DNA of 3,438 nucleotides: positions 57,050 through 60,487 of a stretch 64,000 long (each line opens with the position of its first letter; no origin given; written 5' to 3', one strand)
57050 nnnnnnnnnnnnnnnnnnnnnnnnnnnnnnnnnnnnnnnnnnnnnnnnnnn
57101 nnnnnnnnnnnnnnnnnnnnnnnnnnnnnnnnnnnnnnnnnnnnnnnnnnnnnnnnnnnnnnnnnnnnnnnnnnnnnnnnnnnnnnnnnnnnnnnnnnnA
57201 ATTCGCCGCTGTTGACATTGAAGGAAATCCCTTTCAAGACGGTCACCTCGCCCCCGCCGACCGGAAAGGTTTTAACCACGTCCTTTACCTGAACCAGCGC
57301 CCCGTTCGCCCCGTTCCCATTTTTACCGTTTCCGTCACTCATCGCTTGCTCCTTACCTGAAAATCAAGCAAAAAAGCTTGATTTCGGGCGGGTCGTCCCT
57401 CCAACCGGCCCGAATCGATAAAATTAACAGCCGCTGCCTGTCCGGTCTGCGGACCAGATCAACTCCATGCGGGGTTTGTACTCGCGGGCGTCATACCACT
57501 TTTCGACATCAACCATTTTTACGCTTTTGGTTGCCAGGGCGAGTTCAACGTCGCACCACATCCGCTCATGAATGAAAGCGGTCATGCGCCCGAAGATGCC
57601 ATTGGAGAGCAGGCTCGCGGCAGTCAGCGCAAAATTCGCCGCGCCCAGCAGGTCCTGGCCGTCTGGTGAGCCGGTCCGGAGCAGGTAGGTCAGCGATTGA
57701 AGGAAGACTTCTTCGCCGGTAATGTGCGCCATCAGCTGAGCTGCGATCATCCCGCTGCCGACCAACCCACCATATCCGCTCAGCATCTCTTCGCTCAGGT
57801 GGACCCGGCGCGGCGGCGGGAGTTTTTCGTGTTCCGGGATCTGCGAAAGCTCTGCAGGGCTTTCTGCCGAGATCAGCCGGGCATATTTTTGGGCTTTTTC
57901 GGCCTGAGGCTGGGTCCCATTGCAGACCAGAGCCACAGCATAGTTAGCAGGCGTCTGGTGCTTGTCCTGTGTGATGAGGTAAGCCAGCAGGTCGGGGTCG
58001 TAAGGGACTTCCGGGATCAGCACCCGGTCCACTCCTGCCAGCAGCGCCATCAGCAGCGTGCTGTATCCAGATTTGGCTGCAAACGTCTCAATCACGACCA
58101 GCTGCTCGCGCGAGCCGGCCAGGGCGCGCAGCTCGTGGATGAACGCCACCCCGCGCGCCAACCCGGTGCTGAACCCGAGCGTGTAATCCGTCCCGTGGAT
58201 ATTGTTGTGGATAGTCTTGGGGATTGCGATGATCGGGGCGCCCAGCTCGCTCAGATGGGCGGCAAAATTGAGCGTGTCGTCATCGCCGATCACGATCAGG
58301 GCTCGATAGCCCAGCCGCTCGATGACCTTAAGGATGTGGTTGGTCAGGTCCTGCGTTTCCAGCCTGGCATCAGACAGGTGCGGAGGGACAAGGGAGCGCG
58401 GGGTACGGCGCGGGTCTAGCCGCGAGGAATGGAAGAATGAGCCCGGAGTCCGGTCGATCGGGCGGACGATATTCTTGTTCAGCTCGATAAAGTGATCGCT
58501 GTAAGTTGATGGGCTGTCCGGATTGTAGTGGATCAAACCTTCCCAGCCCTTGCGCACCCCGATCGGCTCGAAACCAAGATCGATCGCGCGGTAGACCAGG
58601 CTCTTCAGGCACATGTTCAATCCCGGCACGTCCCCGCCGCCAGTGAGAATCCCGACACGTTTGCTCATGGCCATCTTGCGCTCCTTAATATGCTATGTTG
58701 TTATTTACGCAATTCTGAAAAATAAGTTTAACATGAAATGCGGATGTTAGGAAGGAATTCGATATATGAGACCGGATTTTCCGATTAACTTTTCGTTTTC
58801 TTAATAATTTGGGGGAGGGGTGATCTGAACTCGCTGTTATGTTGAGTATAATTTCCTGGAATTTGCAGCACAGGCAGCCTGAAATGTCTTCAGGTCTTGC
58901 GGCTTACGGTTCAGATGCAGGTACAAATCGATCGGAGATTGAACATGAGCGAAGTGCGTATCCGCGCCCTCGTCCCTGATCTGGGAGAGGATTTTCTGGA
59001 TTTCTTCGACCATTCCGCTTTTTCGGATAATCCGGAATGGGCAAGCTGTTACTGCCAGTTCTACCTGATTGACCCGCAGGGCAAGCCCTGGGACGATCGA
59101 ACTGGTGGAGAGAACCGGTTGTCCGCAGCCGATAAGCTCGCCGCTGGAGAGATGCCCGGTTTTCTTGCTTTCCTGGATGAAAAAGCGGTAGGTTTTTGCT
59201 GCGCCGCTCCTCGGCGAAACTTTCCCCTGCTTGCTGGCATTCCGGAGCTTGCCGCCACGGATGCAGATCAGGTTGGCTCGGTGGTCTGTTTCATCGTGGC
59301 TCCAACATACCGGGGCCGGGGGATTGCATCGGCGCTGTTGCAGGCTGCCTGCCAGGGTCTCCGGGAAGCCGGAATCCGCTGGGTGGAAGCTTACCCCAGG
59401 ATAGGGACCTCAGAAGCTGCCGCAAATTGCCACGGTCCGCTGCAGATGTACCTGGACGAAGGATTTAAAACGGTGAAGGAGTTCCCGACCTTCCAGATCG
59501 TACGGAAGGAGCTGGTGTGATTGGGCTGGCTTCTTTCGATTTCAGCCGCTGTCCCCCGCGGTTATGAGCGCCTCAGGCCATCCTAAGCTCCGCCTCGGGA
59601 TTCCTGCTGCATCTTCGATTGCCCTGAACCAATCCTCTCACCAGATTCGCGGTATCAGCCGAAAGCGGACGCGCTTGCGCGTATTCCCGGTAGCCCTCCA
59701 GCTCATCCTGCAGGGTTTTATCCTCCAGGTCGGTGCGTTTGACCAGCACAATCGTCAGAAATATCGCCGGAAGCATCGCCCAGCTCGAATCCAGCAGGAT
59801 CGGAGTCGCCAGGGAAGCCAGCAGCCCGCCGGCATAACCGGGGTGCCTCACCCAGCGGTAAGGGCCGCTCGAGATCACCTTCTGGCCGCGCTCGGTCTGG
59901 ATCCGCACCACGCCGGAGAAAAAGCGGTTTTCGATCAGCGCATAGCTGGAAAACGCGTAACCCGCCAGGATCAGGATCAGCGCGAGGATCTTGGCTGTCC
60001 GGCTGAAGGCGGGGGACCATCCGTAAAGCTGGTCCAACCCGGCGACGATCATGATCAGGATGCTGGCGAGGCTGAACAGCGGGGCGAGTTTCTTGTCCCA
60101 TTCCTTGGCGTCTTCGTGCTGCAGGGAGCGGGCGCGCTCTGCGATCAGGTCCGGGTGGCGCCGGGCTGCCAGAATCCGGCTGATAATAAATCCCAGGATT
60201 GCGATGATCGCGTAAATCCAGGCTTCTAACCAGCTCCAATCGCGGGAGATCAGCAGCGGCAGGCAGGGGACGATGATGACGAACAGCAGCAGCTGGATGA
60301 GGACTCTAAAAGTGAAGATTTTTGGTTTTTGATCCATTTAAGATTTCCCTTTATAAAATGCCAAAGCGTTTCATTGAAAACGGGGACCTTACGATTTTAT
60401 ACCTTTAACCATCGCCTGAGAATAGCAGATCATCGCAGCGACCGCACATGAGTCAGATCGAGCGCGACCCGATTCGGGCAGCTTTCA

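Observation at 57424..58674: PFK-family paralogue with the catalytic TIDND motif changed to TIHNN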

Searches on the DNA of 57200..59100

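Call 63: search_rna_families(source=window, start=57200, end=59100, threshold=evalue, max_evalue=1)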
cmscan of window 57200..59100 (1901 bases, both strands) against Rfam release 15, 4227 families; matches with E-value up to 1: 1.
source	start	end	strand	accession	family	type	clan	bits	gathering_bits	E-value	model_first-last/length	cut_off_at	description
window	58671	58718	+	RF00055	SNORD96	Gene; snRNA; snoRNA; CD-box;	CL00072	24.2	43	0.13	32-80/85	no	Small nucleolar RNA SNORD96 family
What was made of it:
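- Tried and rejected: Riboswitch or other known RNA upstream or in the spacer: only a sub-threshold snoRNA chance hit (call 63).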

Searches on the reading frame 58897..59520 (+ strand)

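Call 34: search_protein_families(library=pfam, proteins=[window:58897-59520:+], max_evalue=0.001)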
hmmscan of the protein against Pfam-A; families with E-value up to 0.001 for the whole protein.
window:58897-59520:+ (207 aa): 5 families
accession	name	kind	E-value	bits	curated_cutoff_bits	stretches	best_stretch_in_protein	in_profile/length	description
PF00583.31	Acetyltransf_1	-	1.5e-11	45.1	20.7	1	79-165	23-98/116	Acetyltransferase (GNAT) family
PF13508.13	Acetyltransf_7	-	8.4e-08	32.9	27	1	89-190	6-82/84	Acetyltransferase (GNAT) domain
PF13673.13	Acetyltransf_10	-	0.00023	21.6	23.6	0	82-159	27-84/128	Acetyltransferase (GNAT) domain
PF14542.12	Acetyltransf_CG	-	0.00031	21.2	30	1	133-161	31-59/80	GCN5-related N-acetyl-transferase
PF13527.13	Acetyltransf_9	-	0.00033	21.1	25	1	126-167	72-113/127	Acetyltransferase (GNAT) domain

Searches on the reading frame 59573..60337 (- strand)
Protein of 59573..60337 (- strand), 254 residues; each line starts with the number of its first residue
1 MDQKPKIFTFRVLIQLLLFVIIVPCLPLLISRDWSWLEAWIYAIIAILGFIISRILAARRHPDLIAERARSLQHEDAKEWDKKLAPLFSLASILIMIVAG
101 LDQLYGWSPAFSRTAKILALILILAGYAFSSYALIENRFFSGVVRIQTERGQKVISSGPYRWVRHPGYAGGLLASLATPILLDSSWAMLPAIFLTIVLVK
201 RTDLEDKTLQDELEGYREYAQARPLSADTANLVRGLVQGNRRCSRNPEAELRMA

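Call 34: search_protein_families(library=pfam, proteins=[window:59573-60337:-], max_evalue=0.001)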
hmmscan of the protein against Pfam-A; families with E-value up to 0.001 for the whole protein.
window:59573-60337:- (254 aa): 4 families
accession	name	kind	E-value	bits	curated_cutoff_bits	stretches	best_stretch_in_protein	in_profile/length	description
PF04140.19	ICMT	-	3.8e-12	46.9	24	1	120-210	2-94/95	Isoprenylcysteine carboxyl methyltransferase (ICMT) family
PF04191.18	PEMT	-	1.3e-09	38.8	25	1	116-210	3-99/105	Phospholipid methyltransferase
PF06966.17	DUF1295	-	1.2e-06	28.6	20.4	1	68-221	70-233/235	Protein of unknown function (DUF1295)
PF01222.22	ERG4_ERG24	-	0.00035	19.9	27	1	144-207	341-406/432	Ergosterol biosynthesis ERG4/ERG24 family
